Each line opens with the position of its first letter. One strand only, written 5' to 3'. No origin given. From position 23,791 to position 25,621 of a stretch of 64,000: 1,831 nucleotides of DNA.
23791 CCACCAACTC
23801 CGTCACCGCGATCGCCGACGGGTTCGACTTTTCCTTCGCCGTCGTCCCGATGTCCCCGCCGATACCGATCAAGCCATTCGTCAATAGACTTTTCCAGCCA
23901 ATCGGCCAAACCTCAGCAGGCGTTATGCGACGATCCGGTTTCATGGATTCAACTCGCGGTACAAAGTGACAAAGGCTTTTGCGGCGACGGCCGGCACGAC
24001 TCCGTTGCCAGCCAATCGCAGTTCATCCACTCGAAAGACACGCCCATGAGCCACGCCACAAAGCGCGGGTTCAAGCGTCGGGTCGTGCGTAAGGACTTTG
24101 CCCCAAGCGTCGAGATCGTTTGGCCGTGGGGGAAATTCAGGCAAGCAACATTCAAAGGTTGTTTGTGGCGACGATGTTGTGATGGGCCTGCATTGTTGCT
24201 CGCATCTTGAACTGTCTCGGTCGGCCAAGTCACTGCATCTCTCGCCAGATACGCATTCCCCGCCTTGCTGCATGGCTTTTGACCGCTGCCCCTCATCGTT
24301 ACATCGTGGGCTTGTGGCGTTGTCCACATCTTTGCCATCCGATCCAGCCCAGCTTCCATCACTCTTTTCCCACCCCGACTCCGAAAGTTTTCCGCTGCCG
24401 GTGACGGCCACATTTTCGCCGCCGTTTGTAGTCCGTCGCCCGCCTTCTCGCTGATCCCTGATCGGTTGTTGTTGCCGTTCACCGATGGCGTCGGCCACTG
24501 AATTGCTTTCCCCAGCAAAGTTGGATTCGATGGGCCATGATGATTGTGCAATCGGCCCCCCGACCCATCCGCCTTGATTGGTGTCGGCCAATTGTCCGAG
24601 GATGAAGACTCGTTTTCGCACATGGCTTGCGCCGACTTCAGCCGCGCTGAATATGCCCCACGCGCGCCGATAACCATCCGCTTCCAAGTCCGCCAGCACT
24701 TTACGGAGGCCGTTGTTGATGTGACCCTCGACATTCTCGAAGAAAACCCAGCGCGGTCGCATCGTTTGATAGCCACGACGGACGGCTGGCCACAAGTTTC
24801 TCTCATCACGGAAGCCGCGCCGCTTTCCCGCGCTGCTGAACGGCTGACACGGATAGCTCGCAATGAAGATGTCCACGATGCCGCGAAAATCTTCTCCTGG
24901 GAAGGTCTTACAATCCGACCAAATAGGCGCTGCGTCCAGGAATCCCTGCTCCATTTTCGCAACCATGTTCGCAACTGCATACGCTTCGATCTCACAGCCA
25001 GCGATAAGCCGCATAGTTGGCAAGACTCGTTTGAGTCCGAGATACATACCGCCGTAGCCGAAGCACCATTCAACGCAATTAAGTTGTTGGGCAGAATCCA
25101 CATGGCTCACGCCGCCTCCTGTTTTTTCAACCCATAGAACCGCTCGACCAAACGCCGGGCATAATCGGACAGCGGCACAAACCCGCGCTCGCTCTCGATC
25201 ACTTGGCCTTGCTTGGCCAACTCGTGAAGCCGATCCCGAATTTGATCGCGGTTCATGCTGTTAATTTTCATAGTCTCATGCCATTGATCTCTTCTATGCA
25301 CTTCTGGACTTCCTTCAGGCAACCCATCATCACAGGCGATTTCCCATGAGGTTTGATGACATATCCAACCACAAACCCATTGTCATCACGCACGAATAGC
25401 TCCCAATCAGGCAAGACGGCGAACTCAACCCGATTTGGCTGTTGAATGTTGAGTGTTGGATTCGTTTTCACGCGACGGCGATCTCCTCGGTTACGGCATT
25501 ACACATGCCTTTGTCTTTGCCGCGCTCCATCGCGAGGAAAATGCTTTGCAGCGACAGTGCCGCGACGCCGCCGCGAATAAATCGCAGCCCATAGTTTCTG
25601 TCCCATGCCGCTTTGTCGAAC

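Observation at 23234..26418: Large terminase subunit split into separate ATPase and nuclease ORFs by a 1.5-kb cassette encoding a C5-cytosine methyltransferase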

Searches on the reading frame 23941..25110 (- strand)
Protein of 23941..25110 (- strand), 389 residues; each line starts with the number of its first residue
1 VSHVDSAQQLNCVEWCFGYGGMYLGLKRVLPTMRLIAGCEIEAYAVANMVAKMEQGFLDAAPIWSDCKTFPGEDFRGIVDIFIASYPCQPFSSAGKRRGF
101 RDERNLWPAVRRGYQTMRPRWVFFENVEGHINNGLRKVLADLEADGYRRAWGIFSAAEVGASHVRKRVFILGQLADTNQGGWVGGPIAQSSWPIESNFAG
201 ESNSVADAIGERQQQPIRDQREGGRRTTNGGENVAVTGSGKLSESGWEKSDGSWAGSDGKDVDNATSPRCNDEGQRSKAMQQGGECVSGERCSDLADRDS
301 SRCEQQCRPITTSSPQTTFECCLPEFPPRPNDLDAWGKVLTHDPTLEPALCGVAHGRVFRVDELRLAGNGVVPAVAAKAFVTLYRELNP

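Call 3: search_protein_families(library=pfam, proteins=[window:23941-25110:-, window:23949-25103:-], max_evalue=0.1)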
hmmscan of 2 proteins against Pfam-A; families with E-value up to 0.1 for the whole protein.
window:23941-25110:- (389 aa): 2 families
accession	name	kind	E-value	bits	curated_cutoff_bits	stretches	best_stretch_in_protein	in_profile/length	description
PF00145.23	DNA_methylase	-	1.4e-29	104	22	1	11-212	2-196/324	C-5 cytosine-specific DNA methylase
PF01822.24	WSC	-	0.001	19.7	27.8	1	266-308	30-73/82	WSC domain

window:23949-25103:- (384 aa): 0 families

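Call 4: search_protein_families(library=phrogs, proteins=[window:23941-25110:-, window:23949-25103:-], max_evalue=0.01)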
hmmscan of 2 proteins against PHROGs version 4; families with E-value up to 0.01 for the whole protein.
window:23941-25110:- (389 aa): 6 families
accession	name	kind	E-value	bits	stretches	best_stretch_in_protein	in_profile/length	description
phrog_363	-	other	2e-50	172.8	1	4-381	48-310/327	DNA methyltransferase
phrog_116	-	other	1.9e-33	116.8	1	7-178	205-377/779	DNA methyltransferase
phrog_29583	-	other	3.3e-22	79.9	1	11-172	7-188/468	DNA methyltransferase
phrog_32758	-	other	1.6e-13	51.7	1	137-172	7-42/154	DNA methyltransferase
phrog_5999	-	other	0.00018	22.5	1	18-104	11-97/109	DNA methyltransferase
phrog_864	-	DNA, RNA and nucleotide metabolism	0.0086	15.5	1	78-144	695-762/1064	DNA primase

window:23949-25103:- (384 aa): 2 families
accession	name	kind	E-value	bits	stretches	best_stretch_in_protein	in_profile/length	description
phrog_1008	-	other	1.5e-24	88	2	78-239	39-206/329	DNA methyltransferase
phrog_27243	-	unknown function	8.7e-11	43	2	284-368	124-204/248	-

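Call 19: search_dna_similar(query=window:23949-25103:-, collection=phages, mode=protein, max_rows=15)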
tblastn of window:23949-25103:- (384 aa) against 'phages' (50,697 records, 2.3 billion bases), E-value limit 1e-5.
Records with a match: 1; places in all: 1; records where one place covers at least 80% of the query: 0.
Best place of each record, by identity: <60% 1.
By first word of the organism name: Phage 1.
By host as written in the record: - 1.
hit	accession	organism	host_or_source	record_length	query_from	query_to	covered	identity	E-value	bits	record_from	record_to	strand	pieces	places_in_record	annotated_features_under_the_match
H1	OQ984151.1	Phage C75C1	-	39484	1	268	70%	27.6%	3e-7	59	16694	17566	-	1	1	DNA methyltransferase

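Call 20: search_dna_similar(query=window:23941-25110:-, collection=phages, mode=protein, max_rows=15)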
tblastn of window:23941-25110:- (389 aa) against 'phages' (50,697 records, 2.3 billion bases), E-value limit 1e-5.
Records with a match: 1390; places in all: 1410; records where one place covers at least 80% of the query: 8.
Best place of each record, by identity: <60% 1390.
By first word of the organism name: Mycobacterium 441; Klebsiella 163; Streptococcus 149; Escherichia 72; Paenibacillus 54; Gordonia 46; Burkholderia 33; Bacteriophage 28; Salmonella 23; Bacillus 23; and 87 more.
By host as written in the record: Mycobacterium smegmatis mc2 155 319; - 91; Klebsiella pneumoniae 71; Mycobacterium smegmatis mc#155 55; Escherichia coli 39; Gordonia terrae 3612 35; Paenibacillus larvae 26; Burkholderia sp. 26; and 422 more.
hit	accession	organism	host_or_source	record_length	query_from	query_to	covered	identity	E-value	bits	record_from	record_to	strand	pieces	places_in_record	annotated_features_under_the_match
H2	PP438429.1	Synechococcus phage Ssp-JY39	Synechococcus sp.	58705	8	387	98%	33.9%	5e-35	142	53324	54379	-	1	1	hypothetical protein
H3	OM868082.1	Synechococcus phage Yong-M2-251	Synechococcus sp. PCC 7002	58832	8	387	98%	33.9%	5e-35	142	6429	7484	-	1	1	cytosine-specific DNA methyltransferase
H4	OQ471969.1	Acinetobacter phage vB_AbaM_ABMM1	Acinetobacter baumannii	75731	6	383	97%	29.9%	1e-28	123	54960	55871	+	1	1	DNA methyltransferase | hypothetical protein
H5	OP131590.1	Acidovorax phage Alfacinha1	Acidovorax valerianellae GBBC 3357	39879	10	383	96%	29.4%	1e-19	97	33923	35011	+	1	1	cytosine-specific methyltransferase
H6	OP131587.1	Acidovorax phage Alfacinha3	Acidovorax valerianellae GBBC 3161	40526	10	383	96%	28.6%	8e-20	97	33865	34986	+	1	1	cytosine-specific methyltransferase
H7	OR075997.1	Synechococcus phage Sc-Yong805-2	Synechococcus elongatus PCC 7942 = ...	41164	16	385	95%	28.4%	1e-24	112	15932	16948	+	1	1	hypothetical protein | integrase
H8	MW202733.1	Caudoviricetes sp.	Manatee Spring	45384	39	385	89%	28.2%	9e-16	85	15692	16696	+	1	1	cytosine specific methyltransferase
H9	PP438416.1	Microcystis phage Mae-JY24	Microcystis aeruginosa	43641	77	373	76%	32.4%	2e-24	110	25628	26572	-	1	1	hypothetical protein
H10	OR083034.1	Microcystis phage Mwe-Yong1318-1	Microcystis wesenbergii FACHB-1318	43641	77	373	76%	32.4%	2e-24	110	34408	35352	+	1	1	hypothetical protein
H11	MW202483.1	Caudoviricetes sp.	Manatee Spring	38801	36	387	90%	26.5%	1e-9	66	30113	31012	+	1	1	5 cytosine DNA methyltransferase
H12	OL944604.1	Erwinia phage Gungnir39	Erwinia iniecta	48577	81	388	79%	28.3%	6e-12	74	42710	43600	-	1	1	DNA cytosine methyltransferase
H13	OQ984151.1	Phage C75C1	-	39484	13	209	51%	43.3%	2e-40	158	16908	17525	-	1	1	DNA methyltransferase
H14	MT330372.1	Cronobacter phage JC01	Cronobacter sakazakii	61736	81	382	78%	25.8%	7e-9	64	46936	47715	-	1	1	hypothetical protein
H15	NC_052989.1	Cronobacter phage JC01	Cronobacter sakazakii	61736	81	382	78%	25.8%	7e-9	64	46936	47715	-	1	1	DNA methyltransferase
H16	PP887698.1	Tunturiibacter phage Tunturi_1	Tunturiibacter psychrotolerans X5P2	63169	81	389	79%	24.6%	1e-7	60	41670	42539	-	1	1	DNA methyltransferase | hypothetical protein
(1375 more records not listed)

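Call 21: get_annotated_region(hit=H1, flank=3000)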
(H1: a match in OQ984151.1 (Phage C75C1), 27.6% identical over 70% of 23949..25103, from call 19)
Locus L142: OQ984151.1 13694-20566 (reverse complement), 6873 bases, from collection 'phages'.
description: Phage C75C1, complete genome.
organism: Phage C75C1 (NCBI taxid 3053737)
taxonomy: Viruses; Duplodnaviria; Heunggongvirae; Uroviricota; Caudoviricetes
host: -; source: -; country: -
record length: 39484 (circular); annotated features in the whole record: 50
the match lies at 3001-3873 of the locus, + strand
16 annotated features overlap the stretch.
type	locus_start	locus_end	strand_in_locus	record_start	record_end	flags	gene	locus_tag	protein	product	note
CDS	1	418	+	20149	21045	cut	-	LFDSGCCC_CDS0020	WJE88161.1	gamma-glutamyl cyclotransferase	-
CDS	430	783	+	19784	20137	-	-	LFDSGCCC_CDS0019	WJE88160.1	hypothetical protein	-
CDS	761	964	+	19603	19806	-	-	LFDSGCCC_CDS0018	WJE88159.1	hypothetical protein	-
CDS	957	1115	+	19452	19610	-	-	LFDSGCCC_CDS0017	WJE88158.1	hypothetical protein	-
CDS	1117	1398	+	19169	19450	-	-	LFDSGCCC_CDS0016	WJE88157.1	hypothetical protein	-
CDS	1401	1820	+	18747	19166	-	-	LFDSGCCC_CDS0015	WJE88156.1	replication initiation protein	-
CDS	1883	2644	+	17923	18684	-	-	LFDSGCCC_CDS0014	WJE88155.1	exonuclease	-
CDS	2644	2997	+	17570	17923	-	-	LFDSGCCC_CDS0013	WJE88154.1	hypothetical protein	-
CDS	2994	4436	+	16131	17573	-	-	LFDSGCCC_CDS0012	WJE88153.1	DNA methyltransferase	-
CDS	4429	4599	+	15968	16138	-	-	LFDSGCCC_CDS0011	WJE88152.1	hypothetical protein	-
CDS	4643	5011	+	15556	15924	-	-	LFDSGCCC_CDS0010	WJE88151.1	endonuclease VII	-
CDS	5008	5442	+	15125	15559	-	-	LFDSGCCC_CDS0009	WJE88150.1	Erf-like ssDNA annealing protein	-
CDS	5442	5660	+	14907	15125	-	-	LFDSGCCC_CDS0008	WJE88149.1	single strand DNA binding protein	-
CDS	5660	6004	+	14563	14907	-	-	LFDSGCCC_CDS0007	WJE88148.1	hypothetical protein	-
CDS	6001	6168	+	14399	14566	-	-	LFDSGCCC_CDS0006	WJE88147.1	hypothetical protein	-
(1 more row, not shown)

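Call 25: find_homologous_proteins(query=window:23949-25103:-)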
Query window:23949-25103:- (384 aa): 460 proteins with E <= 0.001 among 4465 candidates; the best 120 are listed.
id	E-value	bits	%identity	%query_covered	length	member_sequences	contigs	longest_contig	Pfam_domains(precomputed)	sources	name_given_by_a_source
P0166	5.2e-258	873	100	100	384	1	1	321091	-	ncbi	-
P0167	2.2e-60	223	42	94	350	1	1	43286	-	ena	-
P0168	3.4e-58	216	38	100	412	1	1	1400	-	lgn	-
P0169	5.7e-55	205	36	98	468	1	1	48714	-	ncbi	-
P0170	5.0e-52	195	36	98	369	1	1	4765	-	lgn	-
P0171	3.5e-50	189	38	96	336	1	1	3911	-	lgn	-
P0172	1.2e-45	174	35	97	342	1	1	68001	-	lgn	-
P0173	4.8e-43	166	34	98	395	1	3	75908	-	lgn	-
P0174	2.0e-42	164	36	88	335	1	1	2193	-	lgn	-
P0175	5.4e-42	162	40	89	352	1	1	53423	-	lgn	-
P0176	8.0e-41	159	35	94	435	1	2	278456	-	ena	-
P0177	1.1e-40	158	33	96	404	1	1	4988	-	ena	-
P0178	3.0e-40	157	33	98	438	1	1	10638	-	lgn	-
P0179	1.1e-38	151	36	89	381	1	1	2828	-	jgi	-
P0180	1.2e-37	148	35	100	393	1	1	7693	-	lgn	-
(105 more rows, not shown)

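Call 47: find_encoding_contigs(protein=P0167, flank=5000, max_places=2)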
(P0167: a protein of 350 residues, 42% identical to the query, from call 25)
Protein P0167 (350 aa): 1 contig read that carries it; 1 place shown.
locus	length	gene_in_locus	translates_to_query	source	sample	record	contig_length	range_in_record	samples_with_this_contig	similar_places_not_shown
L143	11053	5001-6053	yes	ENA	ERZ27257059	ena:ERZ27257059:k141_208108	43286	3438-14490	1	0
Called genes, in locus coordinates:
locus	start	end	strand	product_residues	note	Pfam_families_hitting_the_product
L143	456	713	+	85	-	-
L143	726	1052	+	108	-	-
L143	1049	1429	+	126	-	-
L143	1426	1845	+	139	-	-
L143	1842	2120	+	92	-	-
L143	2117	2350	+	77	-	-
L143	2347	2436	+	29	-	-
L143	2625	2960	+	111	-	-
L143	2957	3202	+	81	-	-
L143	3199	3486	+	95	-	-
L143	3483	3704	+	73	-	-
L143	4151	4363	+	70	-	-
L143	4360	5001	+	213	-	PF00355:Rieske (faint)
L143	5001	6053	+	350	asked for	-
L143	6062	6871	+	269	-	-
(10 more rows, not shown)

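Call 48: find_encoding_contigs(protein=P0169, flank=5000, max_places=2)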
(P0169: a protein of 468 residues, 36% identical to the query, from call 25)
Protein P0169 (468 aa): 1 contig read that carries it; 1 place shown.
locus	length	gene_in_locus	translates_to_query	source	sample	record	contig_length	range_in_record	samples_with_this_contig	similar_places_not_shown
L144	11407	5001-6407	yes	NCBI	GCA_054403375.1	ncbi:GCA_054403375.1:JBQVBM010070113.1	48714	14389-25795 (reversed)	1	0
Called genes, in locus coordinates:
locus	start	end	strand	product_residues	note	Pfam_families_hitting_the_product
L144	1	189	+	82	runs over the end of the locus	-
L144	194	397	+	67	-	-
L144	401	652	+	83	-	-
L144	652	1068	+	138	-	-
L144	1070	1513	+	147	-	-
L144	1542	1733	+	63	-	-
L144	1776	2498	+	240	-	PF02767:DNA_pol3_beta_2 (faint)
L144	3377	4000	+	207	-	PF08299:Bac_DnaA_C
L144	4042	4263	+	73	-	-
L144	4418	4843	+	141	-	-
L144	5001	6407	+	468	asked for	-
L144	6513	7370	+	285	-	-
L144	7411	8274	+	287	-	PF02086:MethyltransfD12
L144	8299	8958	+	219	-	-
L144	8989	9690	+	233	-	-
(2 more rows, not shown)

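Call 73: find_related_loci(query=A3, collection=viral_contigs, flank=1500)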
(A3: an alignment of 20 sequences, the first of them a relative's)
Query A3 (384 aa) in viral_contigs; peptide patterns used: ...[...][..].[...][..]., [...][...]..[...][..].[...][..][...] (x = any residue, [..] = any of these).
600 stretches matched a pattern (row limit reached: there are more); 315 encode a relative of the query (tblastn E <= 1e-3); the best 80 are kept; 80 distinct loci.
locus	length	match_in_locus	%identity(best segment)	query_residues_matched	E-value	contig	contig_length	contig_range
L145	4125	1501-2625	33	1-379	1e-42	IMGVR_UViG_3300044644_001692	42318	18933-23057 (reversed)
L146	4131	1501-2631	34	1-375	1e-40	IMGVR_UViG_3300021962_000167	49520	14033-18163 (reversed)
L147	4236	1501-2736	33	1-377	3e-40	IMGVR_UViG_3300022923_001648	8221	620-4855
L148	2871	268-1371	33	2-359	4e-39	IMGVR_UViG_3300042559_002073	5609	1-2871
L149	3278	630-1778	33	1-379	5e-38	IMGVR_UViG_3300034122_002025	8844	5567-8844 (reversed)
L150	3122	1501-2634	31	1-359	1e-37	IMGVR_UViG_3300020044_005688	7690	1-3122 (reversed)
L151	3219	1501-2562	31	1-359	7e-38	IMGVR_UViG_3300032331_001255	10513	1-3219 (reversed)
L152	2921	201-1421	33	2-377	9e-38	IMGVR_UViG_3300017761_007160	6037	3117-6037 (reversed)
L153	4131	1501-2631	34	2-378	2e-37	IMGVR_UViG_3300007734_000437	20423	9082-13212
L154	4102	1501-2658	32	1-371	2e-37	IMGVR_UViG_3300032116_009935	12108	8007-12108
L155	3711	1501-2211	38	1-220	3e-37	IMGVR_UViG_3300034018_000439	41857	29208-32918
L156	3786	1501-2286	35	1-310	5e-37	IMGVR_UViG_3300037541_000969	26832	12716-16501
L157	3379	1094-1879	35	1-310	8e-37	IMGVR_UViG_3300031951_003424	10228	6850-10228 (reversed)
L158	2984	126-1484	30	1-378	2e-36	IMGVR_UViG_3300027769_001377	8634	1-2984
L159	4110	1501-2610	32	1-380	6e-36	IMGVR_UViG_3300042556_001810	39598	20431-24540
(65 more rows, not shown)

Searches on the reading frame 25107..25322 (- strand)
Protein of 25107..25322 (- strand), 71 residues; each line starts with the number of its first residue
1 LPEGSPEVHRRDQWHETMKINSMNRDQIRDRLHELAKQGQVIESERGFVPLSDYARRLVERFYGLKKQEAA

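Call 3: search_protein_families(library=pfam, proteins=[window:25107-25322:-], max_evalue=0.1)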
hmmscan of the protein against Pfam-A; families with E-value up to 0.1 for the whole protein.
window:25107-25322:- (71 aa): 1 family
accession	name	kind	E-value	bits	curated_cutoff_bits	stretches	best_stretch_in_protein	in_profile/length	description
PF09105.16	SelB-wing_1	-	0.029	14.5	25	1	13-42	19-48/59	Elongation factor SelB, winged helix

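Call 4: search_protein_families(library=phrogs, proteins=[window:25107-25322:-], max_evalue=0.01)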
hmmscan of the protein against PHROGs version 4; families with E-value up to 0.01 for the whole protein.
window:25107-25322:- (71 aa): 0 families

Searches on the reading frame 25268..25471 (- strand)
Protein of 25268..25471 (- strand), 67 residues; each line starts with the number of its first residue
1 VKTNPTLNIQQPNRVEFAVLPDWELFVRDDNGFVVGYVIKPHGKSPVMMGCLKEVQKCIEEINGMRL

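Call 3: search_protein_families(library=pfam, proteins=[window:25268-25471:-], max_evalue=0.1)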
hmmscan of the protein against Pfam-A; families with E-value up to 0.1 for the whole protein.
window:25268-25471:- (67 aa): 0 families

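Call 4: search_protein_families(library=phrogs, proteins=[window:25268-25471:-], max_evalue=0.01)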
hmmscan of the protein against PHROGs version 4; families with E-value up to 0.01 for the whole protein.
window:25268-25471:- (67 aa): 0 families
